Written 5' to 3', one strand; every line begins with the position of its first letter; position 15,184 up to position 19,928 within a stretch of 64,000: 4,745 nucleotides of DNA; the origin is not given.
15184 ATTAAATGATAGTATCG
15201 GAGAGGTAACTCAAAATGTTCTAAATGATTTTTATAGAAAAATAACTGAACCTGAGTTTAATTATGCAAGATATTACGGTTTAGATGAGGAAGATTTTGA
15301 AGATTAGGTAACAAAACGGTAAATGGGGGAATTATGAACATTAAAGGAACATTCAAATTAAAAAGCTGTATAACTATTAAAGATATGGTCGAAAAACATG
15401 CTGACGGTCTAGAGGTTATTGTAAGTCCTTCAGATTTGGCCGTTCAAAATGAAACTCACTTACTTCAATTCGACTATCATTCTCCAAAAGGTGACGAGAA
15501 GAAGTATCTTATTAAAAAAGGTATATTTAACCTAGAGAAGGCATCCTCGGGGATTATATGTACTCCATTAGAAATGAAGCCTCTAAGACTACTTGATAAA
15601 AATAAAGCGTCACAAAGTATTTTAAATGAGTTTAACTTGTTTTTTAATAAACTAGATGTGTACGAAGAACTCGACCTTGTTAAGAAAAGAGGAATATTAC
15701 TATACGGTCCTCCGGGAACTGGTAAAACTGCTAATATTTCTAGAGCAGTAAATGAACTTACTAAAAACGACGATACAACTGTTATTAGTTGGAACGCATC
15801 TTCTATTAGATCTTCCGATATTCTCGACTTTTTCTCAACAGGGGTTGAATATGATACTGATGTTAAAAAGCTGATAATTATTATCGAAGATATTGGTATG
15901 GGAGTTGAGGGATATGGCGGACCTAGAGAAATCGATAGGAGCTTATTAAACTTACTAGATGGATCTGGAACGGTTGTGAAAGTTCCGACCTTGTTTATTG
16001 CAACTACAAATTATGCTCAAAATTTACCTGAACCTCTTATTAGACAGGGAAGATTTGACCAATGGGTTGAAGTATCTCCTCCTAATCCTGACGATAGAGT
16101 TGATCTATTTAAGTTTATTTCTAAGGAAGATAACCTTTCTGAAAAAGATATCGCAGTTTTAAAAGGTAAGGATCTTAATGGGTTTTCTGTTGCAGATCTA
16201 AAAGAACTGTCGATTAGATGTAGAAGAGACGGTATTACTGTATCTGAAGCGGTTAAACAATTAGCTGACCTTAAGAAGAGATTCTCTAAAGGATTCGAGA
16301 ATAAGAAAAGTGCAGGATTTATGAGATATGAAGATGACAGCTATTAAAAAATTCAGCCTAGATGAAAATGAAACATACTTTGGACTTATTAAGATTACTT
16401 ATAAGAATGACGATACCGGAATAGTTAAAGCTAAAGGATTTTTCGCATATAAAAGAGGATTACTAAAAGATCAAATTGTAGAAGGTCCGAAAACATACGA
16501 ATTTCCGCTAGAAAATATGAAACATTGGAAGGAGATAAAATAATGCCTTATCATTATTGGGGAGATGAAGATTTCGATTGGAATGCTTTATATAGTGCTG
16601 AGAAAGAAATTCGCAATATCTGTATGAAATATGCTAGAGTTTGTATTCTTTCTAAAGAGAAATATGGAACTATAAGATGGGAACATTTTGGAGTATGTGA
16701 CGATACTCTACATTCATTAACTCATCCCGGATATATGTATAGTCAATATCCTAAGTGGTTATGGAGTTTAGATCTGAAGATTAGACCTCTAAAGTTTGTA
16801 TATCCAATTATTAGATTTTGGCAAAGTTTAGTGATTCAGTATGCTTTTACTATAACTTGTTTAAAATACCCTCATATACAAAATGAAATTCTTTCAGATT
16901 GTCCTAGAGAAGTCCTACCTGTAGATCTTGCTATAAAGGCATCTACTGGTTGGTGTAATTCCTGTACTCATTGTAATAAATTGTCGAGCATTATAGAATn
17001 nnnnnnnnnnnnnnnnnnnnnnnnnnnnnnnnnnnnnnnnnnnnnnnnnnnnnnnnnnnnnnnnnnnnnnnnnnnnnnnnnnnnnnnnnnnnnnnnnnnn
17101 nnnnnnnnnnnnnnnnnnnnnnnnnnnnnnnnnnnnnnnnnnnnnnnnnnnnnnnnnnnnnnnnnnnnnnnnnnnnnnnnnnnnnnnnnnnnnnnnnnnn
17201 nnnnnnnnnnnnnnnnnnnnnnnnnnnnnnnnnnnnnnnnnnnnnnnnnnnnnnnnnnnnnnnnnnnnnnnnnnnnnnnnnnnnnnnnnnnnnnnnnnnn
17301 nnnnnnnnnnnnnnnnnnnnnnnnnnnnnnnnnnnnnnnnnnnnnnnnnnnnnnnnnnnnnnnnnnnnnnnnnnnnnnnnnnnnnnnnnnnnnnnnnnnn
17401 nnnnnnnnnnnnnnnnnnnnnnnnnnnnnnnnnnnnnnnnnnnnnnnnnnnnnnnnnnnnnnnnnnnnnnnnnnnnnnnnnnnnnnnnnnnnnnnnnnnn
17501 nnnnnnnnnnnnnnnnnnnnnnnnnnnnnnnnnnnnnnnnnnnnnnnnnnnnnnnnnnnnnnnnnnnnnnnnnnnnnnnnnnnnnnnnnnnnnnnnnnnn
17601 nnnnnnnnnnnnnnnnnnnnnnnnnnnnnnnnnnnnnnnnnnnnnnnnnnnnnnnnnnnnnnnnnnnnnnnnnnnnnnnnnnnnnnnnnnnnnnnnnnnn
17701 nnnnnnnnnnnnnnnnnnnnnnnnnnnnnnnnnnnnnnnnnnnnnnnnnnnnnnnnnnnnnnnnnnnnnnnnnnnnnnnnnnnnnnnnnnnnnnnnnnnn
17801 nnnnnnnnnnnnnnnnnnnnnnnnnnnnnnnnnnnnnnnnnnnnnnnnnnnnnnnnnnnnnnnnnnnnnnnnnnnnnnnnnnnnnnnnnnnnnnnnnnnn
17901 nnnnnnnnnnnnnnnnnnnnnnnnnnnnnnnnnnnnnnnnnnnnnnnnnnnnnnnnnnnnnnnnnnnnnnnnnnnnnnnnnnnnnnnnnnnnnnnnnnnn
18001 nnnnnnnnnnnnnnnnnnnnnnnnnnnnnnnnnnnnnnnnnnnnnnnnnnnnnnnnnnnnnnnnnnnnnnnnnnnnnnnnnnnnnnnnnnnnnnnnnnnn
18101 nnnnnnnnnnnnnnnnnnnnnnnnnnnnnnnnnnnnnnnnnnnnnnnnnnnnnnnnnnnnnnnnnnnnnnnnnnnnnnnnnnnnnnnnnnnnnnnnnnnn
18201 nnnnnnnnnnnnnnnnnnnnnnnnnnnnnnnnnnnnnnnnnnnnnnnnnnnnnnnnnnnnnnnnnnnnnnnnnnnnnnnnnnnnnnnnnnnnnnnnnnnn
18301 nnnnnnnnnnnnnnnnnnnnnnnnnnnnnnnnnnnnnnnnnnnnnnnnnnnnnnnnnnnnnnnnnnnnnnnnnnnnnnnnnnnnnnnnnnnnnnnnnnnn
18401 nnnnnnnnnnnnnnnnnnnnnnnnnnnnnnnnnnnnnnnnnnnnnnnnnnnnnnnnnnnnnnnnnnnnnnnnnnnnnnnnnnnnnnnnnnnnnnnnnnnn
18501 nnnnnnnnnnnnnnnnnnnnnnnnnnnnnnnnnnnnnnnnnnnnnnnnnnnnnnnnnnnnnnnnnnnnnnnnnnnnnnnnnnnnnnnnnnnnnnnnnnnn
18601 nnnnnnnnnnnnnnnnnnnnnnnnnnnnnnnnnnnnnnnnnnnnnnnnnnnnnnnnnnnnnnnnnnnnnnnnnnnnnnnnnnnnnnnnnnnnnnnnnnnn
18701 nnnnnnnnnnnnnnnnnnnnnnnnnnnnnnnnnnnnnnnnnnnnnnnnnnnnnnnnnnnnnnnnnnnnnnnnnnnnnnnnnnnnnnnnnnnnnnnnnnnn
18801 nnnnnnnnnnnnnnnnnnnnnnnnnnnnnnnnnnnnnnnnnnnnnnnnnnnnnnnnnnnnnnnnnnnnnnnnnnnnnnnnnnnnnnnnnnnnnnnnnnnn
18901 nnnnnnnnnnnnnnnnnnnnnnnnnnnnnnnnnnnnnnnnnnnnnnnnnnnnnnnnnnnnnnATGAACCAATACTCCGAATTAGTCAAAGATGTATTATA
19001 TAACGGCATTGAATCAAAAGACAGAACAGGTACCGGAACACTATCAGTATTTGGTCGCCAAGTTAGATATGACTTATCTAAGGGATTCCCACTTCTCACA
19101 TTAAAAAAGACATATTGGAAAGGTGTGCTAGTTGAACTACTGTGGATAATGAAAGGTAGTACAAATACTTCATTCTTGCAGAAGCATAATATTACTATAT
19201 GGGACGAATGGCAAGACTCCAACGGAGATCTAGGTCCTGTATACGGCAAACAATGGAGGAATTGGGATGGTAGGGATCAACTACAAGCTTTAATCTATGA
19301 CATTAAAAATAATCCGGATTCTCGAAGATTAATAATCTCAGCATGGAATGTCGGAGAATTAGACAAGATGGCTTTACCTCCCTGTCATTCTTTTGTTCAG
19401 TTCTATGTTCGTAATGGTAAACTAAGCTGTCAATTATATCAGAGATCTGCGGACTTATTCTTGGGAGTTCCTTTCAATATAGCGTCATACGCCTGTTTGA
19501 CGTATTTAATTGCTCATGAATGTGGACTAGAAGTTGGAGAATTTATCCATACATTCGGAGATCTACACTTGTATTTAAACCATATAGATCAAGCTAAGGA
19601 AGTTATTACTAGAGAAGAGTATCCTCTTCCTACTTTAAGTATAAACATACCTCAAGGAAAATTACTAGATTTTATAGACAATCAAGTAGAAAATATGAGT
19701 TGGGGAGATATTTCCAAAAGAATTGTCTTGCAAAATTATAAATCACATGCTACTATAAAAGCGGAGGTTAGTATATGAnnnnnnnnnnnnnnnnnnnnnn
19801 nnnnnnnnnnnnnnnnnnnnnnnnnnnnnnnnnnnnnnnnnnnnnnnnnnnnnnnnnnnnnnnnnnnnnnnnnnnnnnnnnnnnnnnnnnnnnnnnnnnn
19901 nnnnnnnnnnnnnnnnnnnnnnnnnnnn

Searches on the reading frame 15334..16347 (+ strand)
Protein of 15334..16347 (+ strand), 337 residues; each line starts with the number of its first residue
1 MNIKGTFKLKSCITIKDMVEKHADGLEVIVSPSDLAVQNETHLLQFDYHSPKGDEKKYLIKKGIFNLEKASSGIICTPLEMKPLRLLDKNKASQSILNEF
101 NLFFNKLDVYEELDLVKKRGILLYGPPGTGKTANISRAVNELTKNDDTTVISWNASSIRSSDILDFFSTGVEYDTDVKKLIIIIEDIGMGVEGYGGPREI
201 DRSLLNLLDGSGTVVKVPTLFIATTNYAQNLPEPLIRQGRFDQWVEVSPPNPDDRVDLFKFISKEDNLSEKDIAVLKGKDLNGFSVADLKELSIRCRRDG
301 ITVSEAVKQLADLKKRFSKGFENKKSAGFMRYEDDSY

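Call 74: search_protein_families(library=pfam, proteins=[window:15334-16347:+], max_evalue=0.1)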
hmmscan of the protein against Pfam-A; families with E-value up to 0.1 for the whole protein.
window:15334-16347:+ (337 aa): 14 families
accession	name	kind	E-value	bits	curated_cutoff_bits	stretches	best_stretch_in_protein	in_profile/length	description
PF00004.35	AAA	-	1.3e-14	55.3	21.2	1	121-247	1-129/131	ATPase family associated with various cellular activities (AAA)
PF12775.13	AAA_7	-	0.00014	21.9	25.8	1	117-188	32-110/181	P-loop containing dynein motor region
PF13401.12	AAA_22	-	0.0013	19.5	27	1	118-156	5-44/130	AAA domain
PF07728.20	AAA_5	-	0.0017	18.8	22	1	121-156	2-36/139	AAA domain (dynein-related subfamily)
PF13191.12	AAA_16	-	0.0019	19.1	32.6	1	118-153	24-58/167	AAA ATPase domain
PF25199.1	nSTAND_NTPase5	-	0.0019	18.5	34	1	117-187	40-105/145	Novel STAND NTPase 5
PF13245.12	AAA_19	-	0.0075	16.9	25.1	1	116-151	9-44/134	AAA domain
PF01637.24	ATPase_2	-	0.01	16.1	33.2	1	121-158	23-60/225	ATPase domain predominantly from Archaea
PF13479.12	AAA_24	-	0.011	16.1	27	1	118-157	2-34/195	AAA domain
PF13086.12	AAA_11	-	0.02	15.1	27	1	120-145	18-44/257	AAA domain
PF05673.19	DUF815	-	0.028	14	23.8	1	120-233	55-157/249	Protein of unknown function (DUF815)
PF00437.27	T2SSE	-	0.029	13.5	24.9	1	84-147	109-171/370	Type II/IV secretion system protein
PF24883.2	NPHP3_N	-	0.047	14.3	24.8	1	120-149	24-53/164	Nephrocystin 3, N-terminal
PF20720.3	nSTAND3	-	0.069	13.3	27.2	0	116-186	15-73/155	Novel STAND NTPase 3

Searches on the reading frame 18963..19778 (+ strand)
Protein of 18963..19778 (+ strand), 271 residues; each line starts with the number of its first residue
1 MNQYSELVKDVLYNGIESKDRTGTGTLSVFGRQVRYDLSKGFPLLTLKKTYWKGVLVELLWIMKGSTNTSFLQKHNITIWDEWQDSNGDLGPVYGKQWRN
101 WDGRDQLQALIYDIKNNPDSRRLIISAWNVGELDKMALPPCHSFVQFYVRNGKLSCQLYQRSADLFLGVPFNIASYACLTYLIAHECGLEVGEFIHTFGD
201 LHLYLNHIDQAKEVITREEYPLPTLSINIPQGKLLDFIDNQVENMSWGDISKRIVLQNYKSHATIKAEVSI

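Call 74: search_protein_families(library=pfam, proteins=[window:18963-19778:+], max_evalue=0.1)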
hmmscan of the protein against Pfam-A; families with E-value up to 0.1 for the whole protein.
window:18963-19778:+ (271 aa): 1 family
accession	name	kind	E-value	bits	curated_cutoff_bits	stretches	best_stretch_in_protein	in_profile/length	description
PF00303.24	Thymidylat_synt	-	9.7e-110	366.3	24.3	1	2-270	1-265/266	Thymidylate synthase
